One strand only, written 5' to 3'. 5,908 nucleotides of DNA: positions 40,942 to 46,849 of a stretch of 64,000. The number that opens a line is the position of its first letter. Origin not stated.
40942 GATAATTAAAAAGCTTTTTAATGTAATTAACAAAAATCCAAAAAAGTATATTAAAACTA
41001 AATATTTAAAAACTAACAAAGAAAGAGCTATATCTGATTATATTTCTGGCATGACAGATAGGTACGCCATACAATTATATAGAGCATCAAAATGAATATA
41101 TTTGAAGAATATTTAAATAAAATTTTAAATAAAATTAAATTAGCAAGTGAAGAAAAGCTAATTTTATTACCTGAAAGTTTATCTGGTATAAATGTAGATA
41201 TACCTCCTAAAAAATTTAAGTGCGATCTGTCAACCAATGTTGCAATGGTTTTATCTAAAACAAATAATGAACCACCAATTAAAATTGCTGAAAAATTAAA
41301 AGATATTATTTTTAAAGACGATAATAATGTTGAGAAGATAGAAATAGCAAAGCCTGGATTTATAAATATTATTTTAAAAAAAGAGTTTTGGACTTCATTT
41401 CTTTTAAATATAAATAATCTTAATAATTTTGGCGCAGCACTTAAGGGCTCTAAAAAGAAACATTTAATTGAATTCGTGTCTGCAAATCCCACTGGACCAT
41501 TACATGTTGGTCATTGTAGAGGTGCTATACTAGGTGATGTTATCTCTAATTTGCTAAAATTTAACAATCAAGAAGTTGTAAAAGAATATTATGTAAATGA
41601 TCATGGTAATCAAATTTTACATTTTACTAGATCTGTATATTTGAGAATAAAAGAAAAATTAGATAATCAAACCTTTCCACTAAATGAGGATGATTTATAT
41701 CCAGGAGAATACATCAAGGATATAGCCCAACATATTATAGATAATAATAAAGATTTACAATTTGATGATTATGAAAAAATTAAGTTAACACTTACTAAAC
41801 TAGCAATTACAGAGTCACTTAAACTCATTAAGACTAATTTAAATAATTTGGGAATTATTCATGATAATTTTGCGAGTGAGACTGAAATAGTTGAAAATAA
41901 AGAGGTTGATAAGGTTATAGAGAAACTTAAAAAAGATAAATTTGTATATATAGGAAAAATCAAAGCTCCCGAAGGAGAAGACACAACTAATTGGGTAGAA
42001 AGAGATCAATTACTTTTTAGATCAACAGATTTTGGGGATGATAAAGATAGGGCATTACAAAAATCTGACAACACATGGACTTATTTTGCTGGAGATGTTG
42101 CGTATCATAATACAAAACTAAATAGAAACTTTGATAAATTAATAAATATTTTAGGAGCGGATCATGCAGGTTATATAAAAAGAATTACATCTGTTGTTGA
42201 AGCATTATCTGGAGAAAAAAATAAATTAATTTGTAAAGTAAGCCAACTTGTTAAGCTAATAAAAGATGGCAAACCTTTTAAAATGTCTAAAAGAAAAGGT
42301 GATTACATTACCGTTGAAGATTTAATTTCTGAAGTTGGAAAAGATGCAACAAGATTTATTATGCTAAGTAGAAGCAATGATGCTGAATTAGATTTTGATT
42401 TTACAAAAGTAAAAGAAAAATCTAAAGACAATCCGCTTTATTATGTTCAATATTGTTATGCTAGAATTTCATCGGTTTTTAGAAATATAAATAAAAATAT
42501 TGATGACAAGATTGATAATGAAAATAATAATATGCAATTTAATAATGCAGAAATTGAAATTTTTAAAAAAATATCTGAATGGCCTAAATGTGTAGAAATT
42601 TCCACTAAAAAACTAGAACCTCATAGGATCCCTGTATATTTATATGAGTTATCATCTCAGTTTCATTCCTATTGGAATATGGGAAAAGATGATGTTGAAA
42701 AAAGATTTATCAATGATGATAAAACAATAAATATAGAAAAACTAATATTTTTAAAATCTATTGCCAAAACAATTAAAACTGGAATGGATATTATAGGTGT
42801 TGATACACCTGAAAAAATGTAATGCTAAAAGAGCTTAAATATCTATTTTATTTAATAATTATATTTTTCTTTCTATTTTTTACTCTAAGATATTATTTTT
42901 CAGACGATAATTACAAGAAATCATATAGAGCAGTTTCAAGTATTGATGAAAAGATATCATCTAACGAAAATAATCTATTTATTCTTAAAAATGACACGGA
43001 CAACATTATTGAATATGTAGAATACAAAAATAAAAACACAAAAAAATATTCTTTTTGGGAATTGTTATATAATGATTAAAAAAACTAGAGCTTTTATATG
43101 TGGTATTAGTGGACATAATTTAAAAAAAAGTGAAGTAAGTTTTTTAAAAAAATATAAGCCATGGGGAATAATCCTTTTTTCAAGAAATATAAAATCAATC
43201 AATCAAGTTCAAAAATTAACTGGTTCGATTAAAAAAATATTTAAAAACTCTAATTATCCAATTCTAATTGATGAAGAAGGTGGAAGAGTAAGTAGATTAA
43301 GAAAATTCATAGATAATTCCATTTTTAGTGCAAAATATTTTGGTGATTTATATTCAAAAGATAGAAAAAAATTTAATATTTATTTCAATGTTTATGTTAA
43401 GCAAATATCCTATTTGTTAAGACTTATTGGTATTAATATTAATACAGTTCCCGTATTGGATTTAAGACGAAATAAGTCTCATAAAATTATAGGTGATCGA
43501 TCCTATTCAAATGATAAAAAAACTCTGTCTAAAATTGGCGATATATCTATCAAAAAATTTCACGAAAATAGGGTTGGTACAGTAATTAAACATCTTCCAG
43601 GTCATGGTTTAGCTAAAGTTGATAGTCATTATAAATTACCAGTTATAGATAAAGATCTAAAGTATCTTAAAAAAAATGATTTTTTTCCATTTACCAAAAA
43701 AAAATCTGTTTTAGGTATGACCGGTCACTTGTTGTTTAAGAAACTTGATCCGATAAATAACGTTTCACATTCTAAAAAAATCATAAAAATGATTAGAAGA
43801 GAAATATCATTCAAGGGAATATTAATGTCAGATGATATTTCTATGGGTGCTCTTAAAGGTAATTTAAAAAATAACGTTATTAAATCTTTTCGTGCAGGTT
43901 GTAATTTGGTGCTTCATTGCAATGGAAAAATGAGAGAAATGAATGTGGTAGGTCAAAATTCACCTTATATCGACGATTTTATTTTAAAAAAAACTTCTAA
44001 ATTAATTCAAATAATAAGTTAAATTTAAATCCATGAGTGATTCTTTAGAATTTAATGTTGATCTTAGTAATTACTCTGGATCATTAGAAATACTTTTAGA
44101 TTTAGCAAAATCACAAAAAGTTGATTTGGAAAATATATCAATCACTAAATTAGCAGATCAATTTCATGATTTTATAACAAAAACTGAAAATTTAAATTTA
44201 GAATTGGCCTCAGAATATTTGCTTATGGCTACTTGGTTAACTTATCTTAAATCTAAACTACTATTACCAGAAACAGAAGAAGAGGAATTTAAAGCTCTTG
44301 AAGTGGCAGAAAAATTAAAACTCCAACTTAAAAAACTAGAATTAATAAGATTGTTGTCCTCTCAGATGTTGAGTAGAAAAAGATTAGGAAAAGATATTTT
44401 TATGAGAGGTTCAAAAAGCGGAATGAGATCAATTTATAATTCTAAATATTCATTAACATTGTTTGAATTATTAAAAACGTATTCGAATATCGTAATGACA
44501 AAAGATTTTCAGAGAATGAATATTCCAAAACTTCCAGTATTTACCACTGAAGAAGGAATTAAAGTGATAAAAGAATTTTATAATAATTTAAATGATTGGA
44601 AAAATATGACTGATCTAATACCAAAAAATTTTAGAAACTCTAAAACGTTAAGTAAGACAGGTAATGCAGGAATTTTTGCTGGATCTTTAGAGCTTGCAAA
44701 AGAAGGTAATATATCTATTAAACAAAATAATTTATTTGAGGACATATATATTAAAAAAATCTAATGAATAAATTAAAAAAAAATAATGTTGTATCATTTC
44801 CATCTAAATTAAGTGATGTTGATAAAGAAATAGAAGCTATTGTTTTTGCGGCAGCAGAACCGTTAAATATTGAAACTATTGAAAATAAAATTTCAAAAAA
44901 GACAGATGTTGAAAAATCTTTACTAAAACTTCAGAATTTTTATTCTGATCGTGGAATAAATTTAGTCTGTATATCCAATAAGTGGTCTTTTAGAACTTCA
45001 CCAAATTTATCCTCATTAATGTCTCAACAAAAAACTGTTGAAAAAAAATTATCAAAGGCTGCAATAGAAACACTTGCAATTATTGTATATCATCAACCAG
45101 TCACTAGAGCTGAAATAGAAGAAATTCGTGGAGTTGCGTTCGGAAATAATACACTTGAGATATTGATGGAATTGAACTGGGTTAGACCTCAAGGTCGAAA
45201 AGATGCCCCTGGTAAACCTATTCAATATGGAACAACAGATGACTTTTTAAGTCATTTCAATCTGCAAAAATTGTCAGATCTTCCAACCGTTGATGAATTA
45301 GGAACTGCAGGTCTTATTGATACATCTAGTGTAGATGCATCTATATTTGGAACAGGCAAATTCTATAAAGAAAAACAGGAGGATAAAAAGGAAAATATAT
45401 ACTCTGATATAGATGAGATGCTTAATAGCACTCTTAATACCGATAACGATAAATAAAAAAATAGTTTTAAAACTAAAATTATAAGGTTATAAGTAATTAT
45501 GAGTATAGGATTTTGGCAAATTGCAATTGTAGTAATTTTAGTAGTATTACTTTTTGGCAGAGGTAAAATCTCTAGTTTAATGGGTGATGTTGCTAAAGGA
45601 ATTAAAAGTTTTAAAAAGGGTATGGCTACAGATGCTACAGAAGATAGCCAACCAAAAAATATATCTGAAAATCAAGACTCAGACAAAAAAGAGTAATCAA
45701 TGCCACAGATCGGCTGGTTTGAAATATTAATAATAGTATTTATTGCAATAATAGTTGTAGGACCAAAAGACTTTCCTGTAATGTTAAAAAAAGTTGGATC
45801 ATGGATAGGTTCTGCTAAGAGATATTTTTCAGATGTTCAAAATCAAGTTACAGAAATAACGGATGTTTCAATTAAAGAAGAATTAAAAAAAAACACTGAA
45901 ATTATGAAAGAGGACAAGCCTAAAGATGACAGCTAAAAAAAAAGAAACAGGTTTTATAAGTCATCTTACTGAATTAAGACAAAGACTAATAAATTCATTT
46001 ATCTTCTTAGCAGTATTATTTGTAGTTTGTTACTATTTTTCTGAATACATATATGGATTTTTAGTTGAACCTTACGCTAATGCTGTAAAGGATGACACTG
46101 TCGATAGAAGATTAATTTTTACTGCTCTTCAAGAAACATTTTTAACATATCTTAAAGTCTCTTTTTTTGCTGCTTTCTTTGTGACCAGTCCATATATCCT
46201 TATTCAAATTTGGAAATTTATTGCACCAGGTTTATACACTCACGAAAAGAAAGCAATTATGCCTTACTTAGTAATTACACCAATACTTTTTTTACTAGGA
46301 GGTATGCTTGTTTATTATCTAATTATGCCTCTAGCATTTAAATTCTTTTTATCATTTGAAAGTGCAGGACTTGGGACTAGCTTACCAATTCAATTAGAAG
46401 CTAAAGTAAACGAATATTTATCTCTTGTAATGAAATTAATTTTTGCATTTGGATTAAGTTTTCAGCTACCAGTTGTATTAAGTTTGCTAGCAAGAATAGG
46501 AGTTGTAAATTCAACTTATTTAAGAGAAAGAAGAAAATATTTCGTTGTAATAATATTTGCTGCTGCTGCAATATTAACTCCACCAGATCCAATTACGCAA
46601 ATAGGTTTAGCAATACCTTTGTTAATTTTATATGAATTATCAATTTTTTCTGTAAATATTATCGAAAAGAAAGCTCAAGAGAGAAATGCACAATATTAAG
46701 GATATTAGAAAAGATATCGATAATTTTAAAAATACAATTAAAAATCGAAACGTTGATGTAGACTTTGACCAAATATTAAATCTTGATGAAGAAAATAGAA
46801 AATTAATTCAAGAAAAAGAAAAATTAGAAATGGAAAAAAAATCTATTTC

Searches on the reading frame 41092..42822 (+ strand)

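Call 21: search_protein_families(library=pfam, proteins=[window:41092-42822:+], max_evalue=0.0001)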
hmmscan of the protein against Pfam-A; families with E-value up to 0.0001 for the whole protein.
window:41092-42822:+ (576 aa): 6 families
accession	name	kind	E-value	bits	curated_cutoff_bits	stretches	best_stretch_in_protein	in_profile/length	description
PF05746.21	DALR_1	-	4.1e-26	91.8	22.3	1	452-576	1-117/117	DALR anticodon binding domain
PF00750.26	tRNA-synt_1d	-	2.8e-17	63.1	23.3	1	118-425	16-308/349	tRNA synthetases class I (R), catalytic domain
PF03485.21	Arg_tRNA_synt_N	-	4.5e-16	59.7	21.5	1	10-95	9-85/85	Arginyl tRNA synthetase N terminal domain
PF09334.17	tRNA-synt_1g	-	1.7e-07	30.8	20.1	0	397-442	327-371/391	tRNA synthetases class I (M)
PF00133.28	tRNA-synt_1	-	6.5e-07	28.9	22.7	0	388-434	366-412/414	tRNA synthetases class I (I, L, M and V)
PF01921.24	tRNA-synt_1f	-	7.3e-05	22.3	27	0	390-443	275-328/360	tRNA synthetases class I (K)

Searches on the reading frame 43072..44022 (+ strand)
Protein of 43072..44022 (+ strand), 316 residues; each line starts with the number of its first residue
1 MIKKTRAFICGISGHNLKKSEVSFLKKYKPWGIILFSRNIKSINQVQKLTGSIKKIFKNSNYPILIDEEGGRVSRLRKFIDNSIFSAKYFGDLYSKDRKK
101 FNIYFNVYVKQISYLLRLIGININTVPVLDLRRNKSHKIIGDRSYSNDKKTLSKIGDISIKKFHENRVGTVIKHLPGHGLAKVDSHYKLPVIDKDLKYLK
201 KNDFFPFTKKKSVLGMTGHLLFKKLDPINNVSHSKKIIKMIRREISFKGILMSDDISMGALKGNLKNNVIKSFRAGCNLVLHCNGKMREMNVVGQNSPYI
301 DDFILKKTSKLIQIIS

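Call 21: search_protein_families(library=pfam, proteins=[window:43072-44022:+], max_evalue=0.0001)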
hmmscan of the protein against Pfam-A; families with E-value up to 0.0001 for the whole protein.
window:43072-44022:+ (316 aa): 1 family
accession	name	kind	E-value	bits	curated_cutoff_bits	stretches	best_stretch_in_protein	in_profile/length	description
PF00933.27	Glyco_hydro_3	-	3.6e-41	142.1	27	1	16-290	15-289/316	Glycosyl hydrolase family 3 N terminal domain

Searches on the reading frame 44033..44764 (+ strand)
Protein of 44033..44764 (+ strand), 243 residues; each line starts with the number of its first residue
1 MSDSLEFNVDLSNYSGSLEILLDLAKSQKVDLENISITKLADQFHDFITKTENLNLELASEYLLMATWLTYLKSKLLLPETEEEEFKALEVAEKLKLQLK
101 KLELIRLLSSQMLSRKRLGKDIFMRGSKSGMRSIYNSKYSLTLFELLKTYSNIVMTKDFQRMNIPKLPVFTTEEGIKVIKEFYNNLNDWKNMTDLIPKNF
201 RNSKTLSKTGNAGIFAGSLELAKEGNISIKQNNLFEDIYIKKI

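Call 21: search_protein_families(library=pfam, proteins=[window:44033-44764:+], max_evalue=0.0001)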
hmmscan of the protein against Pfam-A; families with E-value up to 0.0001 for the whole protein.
window:44033-44764:+ (243 aa): 1 family
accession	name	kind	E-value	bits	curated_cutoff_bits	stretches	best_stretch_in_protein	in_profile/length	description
PF02616.19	SMC_ScpA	-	7.1e-14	52.8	24.6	1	24-241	1-230/232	Segregation and condensation protein ScpA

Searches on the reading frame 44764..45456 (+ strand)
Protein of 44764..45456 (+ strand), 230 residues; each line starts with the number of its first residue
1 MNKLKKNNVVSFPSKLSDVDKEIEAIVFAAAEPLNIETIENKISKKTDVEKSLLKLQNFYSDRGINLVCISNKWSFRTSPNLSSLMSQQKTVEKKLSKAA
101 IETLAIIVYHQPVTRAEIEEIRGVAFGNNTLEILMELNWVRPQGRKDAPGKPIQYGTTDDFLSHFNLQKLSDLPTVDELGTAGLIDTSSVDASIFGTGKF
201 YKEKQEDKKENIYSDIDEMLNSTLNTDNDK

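Call 21: search_protein_families(library=pfam, proteins=[window:44764-45456:+], max_evalue=0.0001)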
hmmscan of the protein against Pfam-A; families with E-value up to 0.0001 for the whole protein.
window:44764-45456:+ (230 aa): 1 family
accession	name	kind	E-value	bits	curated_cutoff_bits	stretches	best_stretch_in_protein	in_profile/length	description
PF04079.22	SMC_ScpB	-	3.8e-50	170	27.4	1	22-175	2-159/160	Segregation and condensation complex subunit ScpB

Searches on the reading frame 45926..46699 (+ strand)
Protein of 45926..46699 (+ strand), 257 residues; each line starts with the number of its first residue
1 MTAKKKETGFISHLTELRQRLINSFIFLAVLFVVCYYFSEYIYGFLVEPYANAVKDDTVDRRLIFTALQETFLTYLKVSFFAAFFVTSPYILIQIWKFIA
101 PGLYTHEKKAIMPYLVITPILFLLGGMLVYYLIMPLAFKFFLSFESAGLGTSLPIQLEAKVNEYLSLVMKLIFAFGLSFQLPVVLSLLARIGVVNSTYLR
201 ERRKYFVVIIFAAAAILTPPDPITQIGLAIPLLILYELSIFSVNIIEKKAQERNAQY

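Call 21: search_protein_families(library=pfam, proteins=[window:45926-46699:+], max_evalue=0.0001)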
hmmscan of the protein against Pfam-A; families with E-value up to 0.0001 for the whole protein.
window:45926-46699:+ (257 aa): 1 family
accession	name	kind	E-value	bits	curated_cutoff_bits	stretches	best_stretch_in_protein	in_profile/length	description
PF00902.23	TatC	-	4.9e-72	242.5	25.1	1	12-231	1-208/208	Sec-independent protein translocase protein (TatC)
